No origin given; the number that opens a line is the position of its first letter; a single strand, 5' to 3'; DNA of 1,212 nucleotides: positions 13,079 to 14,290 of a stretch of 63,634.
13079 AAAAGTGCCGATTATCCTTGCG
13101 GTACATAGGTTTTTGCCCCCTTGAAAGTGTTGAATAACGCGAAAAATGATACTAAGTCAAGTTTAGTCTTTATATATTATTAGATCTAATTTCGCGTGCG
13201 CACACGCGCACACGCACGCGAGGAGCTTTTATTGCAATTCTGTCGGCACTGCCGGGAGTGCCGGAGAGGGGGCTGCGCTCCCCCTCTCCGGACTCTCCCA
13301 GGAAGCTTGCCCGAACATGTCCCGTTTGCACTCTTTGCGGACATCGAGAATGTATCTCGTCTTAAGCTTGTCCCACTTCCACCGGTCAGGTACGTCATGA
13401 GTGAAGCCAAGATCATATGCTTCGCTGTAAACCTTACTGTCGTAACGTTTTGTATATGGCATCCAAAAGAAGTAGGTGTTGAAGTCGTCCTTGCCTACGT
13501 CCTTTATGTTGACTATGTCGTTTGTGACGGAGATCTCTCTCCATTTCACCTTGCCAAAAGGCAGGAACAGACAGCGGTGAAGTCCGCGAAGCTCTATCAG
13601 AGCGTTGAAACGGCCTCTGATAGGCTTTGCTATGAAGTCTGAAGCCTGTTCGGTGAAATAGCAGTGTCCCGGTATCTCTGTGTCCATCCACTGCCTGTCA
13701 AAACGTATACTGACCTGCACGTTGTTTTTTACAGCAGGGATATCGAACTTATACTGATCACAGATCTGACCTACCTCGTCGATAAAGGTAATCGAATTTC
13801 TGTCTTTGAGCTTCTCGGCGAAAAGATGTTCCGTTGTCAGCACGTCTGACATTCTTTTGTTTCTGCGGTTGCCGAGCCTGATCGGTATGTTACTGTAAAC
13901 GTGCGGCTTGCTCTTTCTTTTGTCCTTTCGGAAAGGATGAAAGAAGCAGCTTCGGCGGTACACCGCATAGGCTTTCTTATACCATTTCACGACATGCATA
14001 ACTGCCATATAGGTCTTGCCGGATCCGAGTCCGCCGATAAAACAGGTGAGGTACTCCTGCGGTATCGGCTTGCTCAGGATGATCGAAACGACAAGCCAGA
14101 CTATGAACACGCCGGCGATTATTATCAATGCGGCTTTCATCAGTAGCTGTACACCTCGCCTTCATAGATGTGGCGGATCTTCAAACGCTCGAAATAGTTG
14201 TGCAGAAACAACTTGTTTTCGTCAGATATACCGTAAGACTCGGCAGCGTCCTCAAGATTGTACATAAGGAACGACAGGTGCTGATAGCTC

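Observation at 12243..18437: Gene content and order match a Gram-positive filamentous (inovirus-like) prophage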

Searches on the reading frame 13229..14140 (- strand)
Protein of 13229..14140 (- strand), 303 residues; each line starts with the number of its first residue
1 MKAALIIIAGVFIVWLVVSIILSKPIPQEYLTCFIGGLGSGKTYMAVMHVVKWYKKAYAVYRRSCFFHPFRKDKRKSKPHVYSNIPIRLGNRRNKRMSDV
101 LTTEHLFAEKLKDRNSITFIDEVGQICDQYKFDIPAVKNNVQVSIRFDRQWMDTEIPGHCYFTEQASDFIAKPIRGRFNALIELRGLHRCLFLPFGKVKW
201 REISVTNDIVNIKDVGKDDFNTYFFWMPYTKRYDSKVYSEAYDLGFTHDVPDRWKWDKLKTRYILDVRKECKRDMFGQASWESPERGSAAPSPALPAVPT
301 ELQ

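Call 5: search_protein_families(library=pfam, proteins=[window:13229-14140:-], max_evalue=1)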
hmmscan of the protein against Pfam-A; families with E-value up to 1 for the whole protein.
window:13229-14140:- (303 aa): 5 families
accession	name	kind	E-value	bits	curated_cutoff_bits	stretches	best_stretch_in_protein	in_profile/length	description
PF05729.18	NACHT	-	0.026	14.8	26.7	1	32-79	3-51/167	NACHT domain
PF02562.22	PhoH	-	0.058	13.3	27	1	26-56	16-46/205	PhoH-like protein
PF05102.17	Holin_BlyA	-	0.14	12.6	27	1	6-36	18-49/61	holin, BlyA family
PF00984.24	UDPG_MGDP_dh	-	0.23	12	25.4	1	116-160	17-63/94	UDP-glucose/GDP-mannose dehydrogenase family, central domain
PF13245.12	AAA_19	-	0.24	12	25.1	1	29-60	11-41/134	AAA domain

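Call 6: search_protein_families(library=phrogs, proteins=[window:13229-14140:-], max_evalue=0.1)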
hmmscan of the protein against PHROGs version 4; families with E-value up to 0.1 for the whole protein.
window:13229-14140:- (303 aa): 3 families
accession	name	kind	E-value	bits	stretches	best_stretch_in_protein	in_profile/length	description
phrog_197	-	moron, auxiliary metabolic gene and host takeover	0.0011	19.4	1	34-131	31-117/486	Zot-like toxin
phrog_2666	-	head and packaging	0.0083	15.8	1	20-129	312-436/555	terminase large subunit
phrog_170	-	other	0.047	14.1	1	30-56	91-117/323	PhoH-like phosphate starvation-inducible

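Call 8: find_homologous_proteins(query=window:13229-14140:-, max_evalue=0.001)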
Query window:13229-14140:- (303 aa): 21 proteins with E <= 0.001 among 385 candidates.
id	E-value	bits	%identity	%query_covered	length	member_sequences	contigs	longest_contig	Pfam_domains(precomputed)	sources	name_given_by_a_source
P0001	1.2e-207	707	99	100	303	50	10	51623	-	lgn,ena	-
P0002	7.8e-157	540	75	98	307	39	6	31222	-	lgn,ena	-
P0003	1.1e-103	365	57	97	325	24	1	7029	-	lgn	-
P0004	7.5e-100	353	53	100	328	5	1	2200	-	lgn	-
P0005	1.7e-99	351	55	92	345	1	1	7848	-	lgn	-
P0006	1.2e-82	296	50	93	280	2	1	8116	-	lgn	-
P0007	7.2e-82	293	51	93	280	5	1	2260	-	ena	-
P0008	7.4e-82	293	51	93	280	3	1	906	-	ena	-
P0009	1.7e-81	292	51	93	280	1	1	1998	-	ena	-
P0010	2.6e-79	285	48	97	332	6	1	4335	-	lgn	-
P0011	5.7e-79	284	47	97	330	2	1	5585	-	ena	-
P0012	1.8e-77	279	49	86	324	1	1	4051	-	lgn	-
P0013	5.8e-76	274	47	100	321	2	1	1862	-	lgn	-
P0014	1.4e-75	273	48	96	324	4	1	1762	-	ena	-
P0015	2.1e-74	269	46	96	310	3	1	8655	-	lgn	-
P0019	4.9e-43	166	39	83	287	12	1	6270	PF05707.19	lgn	-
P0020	3.7e-31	127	36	83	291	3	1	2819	PF05707.19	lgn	-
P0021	4.6e-31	127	36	89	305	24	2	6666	PF05707.19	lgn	-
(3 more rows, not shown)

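Call 9: search_dna_similar(query=window:13229-14140:-, collection=phages, mode=protein, max_evalue=0.01)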
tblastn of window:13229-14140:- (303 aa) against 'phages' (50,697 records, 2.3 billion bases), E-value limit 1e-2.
Records with a match: 6; places in all: 6; records where one place covers at least 80% of the query: 4.
Best place of each record, by identity: <60% 6.
By first word of the organism name: bajarodino 6.
By host as written in the record: - 4; Peromyscus fraterculus 2.
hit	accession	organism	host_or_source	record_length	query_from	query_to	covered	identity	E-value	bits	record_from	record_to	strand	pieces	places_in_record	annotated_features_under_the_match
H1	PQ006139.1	bajarodino virus 1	Neotoma bryanti feces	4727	1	270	89%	24.8%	3e-7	58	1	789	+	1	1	Zonula occludens toxin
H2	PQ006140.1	bajarodino virus 1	Neotoma bryanti feces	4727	1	270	89%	24.8%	3e-7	58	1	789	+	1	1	Zonula occludens toxin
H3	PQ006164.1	bajarodino virus 31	Peromyscus fraterculus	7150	11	268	85%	25.7%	1e-8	62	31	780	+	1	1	Zonula occludens toxin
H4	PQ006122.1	bajarodino virus 71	Chaetodipus spinatus feces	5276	5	243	79%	26.6%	8e-15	81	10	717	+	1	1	Zonula occludens toxin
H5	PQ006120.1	bajarodino virus 73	Chaetodipus spinatus feces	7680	1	268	88%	22.7%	1e-2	44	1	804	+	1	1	Zonula occludens toxin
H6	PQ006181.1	bajarodino virus 17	Peromyscus fraterculus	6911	6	129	41%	26.8%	3e-3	45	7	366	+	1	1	Zonula occludens toxin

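Call 14: search_protein_families(library=pfam, alignment_id=A1, max_evalue=0.01)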
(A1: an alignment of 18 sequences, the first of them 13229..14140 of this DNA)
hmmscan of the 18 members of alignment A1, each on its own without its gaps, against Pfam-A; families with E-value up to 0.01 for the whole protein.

A. member 1, window:13229-14140:- (303 aa): 0 families

B. families by the number of members that match (of 18 scanned): 6 families
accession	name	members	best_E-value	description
PF05707.18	Zot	3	8.6e-08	Zonular occludens toxin (Zot)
PF02562.22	PhoH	3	0.00017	PhoH-like protein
PF05729.18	NACHT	2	0.0017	NACHT domain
PF20720.3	nSTAND3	2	0.0035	Novel STAND NTPase 3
PF06309.17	Torsin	1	0.0027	Torsin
PF01695.23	IstB_IS21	1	0.0089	IstB-like ATP binding protein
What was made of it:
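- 21 close homologues were found; the most distant of them carry PF05707 (calls 8, 14).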

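Call 15: search_solved_structures(query=A1, max_evalue=1, show_alignments=2)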
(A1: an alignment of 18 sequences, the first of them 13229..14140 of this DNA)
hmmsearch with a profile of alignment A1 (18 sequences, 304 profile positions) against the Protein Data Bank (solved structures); distinct sequences matched with E-value up to 1: 2.
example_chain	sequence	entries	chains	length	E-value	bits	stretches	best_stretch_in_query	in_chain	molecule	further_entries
7nfx_v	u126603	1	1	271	0.013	18.2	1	4-73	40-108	Signal recognition particle receptor subunit beta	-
7obq_v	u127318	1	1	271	0.29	13.8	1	4-68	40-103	Signal recognition particle receptor subunit beta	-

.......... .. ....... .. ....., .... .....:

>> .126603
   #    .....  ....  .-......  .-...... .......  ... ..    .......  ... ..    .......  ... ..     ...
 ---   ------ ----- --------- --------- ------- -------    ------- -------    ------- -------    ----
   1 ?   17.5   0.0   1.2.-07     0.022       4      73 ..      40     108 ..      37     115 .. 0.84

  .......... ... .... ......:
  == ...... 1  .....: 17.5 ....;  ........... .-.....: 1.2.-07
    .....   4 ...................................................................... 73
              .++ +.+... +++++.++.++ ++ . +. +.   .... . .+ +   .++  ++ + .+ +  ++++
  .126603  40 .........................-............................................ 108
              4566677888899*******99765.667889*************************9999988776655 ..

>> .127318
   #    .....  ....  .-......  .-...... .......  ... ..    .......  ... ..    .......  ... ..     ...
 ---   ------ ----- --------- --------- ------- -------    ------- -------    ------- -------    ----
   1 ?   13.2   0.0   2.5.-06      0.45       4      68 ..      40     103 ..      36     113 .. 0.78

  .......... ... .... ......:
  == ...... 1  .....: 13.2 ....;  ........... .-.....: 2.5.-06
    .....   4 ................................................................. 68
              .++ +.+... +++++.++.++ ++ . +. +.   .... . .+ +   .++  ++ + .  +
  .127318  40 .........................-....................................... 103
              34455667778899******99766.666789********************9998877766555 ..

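Call 17: find_encoding_contigs(protein=P0003, flank=10000, max_places=3)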
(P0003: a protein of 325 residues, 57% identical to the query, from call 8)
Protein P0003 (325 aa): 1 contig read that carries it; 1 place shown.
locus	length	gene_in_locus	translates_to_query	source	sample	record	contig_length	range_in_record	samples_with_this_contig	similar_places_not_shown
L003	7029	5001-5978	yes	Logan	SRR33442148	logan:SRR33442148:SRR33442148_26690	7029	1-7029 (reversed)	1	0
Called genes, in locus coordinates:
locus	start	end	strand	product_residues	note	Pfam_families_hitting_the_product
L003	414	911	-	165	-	PF10881:DUF2726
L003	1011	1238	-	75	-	PF12844:HTH_19, PF13560:HTH_31, PF01381:HTH_3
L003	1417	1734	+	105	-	-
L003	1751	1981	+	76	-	-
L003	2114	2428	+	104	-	-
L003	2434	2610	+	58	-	-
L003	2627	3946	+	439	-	-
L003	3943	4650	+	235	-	-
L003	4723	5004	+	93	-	-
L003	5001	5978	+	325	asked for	-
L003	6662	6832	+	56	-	-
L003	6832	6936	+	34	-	-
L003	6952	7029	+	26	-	?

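Call 18: find_encoding_contigs(protein=P0005, flank=10000, max_places=3)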
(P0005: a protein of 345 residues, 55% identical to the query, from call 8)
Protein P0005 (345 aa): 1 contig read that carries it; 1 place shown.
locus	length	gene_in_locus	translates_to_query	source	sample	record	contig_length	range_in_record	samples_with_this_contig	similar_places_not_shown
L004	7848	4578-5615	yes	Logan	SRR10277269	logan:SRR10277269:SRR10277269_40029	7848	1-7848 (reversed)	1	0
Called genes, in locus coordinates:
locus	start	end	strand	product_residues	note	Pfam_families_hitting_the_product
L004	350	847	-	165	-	PF10881:DUF2726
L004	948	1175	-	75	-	PF12844:HTH_19, PF13560:HTH_31 (weak), PF01381:HTH_3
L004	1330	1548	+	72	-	-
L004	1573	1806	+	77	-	-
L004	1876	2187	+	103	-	-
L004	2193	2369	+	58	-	-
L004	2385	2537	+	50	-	-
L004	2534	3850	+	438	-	-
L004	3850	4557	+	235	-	-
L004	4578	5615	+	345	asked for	-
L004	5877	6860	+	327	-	PF02486:Rep_trans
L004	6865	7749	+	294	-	PF02899:Phage_int_SAM_1 (faint), PF13495:Phage_int_SAM_4 (faint), PF00589:Phage_integrase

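Call 19: find_encoding_contigs(protein=P0006, flank=10000, max_places=3)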
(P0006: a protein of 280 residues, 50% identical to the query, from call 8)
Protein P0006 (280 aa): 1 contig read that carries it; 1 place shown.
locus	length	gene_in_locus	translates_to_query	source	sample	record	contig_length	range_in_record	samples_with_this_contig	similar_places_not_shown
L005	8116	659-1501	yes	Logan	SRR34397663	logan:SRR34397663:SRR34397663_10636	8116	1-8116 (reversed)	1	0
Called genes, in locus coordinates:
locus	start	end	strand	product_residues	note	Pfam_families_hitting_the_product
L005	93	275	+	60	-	-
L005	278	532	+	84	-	-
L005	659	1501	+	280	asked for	-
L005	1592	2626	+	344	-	PF13936:HTH_38, PF00665:rve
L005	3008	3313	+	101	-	-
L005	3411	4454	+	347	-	PF18106:Rol_Rep_N, PF02486:Rep_trans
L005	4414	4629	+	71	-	-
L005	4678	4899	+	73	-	-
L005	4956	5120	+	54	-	-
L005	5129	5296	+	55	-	-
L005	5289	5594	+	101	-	-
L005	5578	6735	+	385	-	-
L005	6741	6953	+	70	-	-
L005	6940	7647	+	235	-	-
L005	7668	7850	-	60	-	-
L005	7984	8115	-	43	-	?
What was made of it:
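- Relatives carry Rep_trans (PF02486) instead of PF23343 (calls 18, 19).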

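Call 21: find_encoding_contigs(protein=P0002, flank=10000, max_places=4)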
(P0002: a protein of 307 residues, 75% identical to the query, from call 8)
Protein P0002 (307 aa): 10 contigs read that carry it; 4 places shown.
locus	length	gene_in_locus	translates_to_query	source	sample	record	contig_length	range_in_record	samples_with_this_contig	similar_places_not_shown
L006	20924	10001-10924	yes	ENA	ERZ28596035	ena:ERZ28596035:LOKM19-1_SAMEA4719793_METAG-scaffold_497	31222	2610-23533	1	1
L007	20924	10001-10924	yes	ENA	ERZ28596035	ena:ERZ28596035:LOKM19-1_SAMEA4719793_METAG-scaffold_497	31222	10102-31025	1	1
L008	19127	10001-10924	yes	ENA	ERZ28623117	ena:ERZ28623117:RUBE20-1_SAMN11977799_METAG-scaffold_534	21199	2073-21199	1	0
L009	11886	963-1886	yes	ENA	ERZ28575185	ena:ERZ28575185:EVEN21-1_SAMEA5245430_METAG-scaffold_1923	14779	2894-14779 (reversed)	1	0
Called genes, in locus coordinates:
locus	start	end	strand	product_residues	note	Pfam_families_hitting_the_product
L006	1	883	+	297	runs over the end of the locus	PF00009:GTP_EFTU, PF00350:Dynamin_N (faint), PF01926:MMR_HSR1, PF02421:FeoB_N, PF03193:RsgA_GTPase (faint), PF04548:AIG1 (weak), PF07650:KH_2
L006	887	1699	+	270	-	PF11967:RecO_N, PF02565:RecO_C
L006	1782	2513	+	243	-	-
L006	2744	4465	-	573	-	PF00587:tRNA-synt_2b, PF04073:tRNA_edit, PF03129:HGTP_anticodon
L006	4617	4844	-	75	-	PF12844:HTH_19, PF13560:HTH_31, PF01381:HTH_3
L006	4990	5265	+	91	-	-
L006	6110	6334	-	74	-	PF12844:HTH_19 (weak), PF13560:HTH_31, PF01381:HTH_3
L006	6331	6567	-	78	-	PF12844:HTH_19, PF13560:HTH_31, PF01381:HTH_3, PF13443:HTH_26 (weak)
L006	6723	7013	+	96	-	-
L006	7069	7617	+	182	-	-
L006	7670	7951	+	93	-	-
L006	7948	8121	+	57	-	-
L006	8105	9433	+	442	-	-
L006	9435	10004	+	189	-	-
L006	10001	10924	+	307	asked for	-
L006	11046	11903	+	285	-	PF23343:REP_ORF2-G2P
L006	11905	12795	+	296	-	PF02899:Phage_int_SAM_1 (weak), PF00589:Phage_integrase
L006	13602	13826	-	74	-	PF12844:HTH_19 (weak), PF13560:HTH_31, PF01381:HTH_3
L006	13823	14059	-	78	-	PF12844:HTH_19, PF13560:HTH_31, PF01381:HTH_3, PF13443:HTH_26 (weak)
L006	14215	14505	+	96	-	-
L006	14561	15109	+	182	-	-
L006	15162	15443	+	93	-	-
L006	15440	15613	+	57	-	-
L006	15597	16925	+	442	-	-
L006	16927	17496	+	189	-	-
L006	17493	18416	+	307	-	-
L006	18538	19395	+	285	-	PF23343:REP_ORF2-G2P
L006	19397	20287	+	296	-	PF02899:Phage_int_SAM_1 (weak), PF00589:Phage_integrase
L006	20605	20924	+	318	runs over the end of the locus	PF01551:Peptidase_M23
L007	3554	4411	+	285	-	PF23343:REP_ORF2-G2P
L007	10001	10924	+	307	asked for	-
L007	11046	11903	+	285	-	PF23343:REP_ORF2-G2P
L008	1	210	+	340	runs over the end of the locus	PF02562:PhoH, PF13604:AAA_30, PF13245:AAA_19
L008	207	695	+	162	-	PF02130:YbeY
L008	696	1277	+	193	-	-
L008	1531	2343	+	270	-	PF11967:RecO_N, PF02565:RecO_C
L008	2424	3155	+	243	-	-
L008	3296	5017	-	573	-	PF00587:tRNA-synt_2b, PF04073:tRNA_edit, PF03129:HGTP_anticodon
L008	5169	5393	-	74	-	PF12844:HTH_19, PF13560:HTH_31, PF01381:HTH_3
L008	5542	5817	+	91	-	-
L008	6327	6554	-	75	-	PF12844:HTH_19, PF13560:HTH_31, PF01381:HTH_3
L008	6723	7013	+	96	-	-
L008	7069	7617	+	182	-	-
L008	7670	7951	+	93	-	-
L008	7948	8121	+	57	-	-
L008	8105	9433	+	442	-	-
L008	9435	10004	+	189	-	-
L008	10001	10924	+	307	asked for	-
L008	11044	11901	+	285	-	PF23343:REP_ORF2-G2P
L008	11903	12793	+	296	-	PF02899:Phage_int_SAM_1 (weak), PF00589:Phage_integrase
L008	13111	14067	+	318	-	PF01551:Peptidase_M23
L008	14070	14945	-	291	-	PF13228:DUF4037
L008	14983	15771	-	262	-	PF13374:TPR_10 (faint), PF13424:TPR_12 (weak)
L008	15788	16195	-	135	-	-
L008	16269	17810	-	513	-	PF01554:MatE (faint), PF01943:Polysacc_synt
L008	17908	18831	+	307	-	PF02588:YitT_membrane, PF10035:DUF2179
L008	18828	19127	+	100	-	?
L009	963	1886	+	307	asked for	-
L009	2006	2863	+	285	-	PF23343:REP_ORF2-G2P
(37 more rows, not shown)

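Call 22: find_encoding_contigs(protein=P0001, flank=10000, max_places=6)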
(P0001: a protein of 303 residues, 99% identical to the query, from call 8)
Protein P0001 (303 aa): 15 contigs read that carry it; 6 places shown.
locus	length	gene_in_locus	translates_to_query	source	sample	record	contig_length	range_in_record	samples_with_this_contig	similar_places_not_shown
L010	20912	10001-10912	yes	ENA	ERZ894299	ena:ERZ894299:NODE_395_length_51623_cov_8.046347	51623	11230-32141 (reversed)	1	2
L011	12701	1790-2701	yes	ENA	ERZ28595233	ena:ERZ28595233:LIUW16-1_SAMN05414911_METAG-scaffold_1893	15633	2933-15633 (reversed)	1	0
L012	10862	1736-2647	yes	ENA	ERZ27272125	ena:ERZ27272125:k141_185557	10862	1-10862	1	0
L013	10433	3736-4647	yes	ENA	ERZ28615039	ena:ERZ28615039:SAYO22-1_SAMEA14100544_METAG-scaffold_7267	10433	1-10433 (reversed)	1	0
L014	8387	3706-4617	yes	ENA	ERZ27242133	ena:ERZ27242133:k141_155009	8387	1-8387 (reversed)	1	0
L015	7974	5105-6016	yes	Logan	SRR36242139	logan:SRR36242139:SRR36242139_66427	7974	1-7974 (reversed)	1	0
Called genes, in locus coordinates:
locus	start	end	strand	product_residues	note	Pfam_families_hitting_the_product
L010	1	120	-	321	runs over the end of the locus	PF01116:F_bP_aldolase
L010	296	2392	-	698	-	PF01138:RNase_PH, PF03725:RNase_PH_C, PF03726:PNPase, PF01138:RNase_PH, PF00013:KH_1, PF00575:S1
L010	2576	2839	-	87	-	PF00312:Ribosomal_S15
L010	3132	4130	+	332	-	PF04041:Glyco_hydro_130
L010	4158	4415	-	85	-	PF12844:HTH_19, PF13560:HTH_31, PF01381:HTH_3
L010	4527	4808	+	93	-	-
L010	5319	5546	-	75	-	PF12844:HTH_19, PF13560:HTH_31, PF01381:HTH_3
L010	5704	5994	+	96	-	-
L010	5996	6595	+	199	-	-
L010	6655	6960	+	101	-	-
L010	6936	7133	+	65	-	-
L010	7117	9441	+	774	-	-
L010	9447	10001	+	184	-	-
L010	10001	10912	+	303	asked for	-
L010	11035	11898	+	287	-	PF23343:REP_ORF2-G2P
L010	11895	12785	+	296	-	PF02899:Phage_int_SAM_1 (weak), PF13495:Phage_int_SAM_4 (faint), PF00589:Phage_integrase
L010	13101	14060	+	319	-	PF01551:Peptidase_M23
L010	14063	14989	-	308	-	PF13228:DUF4037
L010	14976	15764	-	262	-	PF13424:TPR_12 (weak), PF12688:TPR_5 (faint), PF07719:TPR_2 (faint), PF13374:TPR_10 (faint), PF13424:TPR_12 (weak)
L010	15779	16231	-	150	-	-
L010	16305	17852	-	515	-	PF01554:MatE (faint), PF01943:Polysacc_synt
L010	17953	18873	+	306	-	PF02588:YitT_membrane, PF10035:DUF2179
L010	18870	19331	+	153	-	-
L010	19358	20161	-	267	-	PF01738:DLH (faint), PF20434:BD-FAE, PF12146:Hydrolase_4 (faint), PF07859:Abhydrolase_3, PF02230:Abhydrolase_2 (faint), PF00326:Peptidase_S9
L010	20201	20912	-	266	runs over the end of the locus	PF20434:BD-FAE, PF07859:Abhydrolase_3, PF00326:Peptidase_S9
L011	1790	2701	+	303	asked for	-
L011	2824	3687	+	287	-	PF23343:REP_ORF2-G2P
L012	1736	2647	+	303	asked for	-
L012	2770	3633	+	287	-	PF23343:REP_ORF2-G2P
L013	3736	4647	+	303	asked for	-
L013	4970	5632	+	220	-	PF23343:REP_ORF2-G2P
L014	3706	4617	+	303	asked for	-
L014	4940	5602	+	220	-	PF23343:REP_ORF2-G2P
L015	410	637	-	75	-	PF12844:HTH_19, PF13560:HTH_31 (weak), PF01381:HTH_3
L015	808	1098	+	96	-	-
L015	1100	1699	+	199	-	-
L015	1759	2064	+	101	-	-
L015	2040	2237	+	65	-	-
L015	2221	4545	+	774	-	-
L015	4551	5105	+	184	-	-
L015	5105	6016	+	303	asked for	-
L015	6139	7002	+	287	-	PF23343:REP_ORF2-G2P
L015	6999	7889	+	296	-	PF02899:Phage_int_SAM_1 (weak), PF13495:Phage_int_SAM_4 (faint), PF00589:Phage_integrase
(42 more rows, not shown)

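Call 29: predict_structure(alignment_id=A1)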
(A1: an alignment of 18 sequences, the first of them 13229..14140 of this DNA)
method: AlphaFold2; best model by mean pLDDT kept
length: 303 residues; sequences in the alignment: 18
mean_pLDDT: 66.3   pTM: 0.67
mean pLDDT of the five models: 66.3, 63.8, 62.9, 60.5, 56.6
residues with pLDDT >= 90: 21; 70-90: 133; 50-70: 83; < 50: 66
segments of 3 or more residues with pLDDT < 50: 127-130, 168-173, 231-239, 245-247, 261-303
pLDDT, mean of each block of 10 residues (from residue 1): 88 88 76 65 79 88 94 90 82 81 73 82 57 55 61 59 61 55 79 80 67 67 75 46 53 73 36 29 27 34 33
secondary structure, 60 per line:
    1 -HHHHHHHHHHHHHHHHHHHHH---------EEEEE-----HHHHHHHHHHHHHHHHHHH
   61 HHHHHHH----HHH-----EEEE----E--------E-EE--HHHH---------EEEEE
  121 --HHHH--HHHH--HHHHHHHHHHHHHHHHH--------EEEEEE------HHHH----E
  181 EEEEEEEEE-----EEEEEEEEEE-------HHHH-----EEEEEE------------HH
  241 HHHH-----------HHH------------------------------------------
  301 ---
elements in order: H2-22 E32-36 H42-67 E80-83 H103-106 E116-120 H123-126 H129-132 H135-151 E160-165 H172-175 E180-189 E195-204 H212-215 E221-226 H239-244
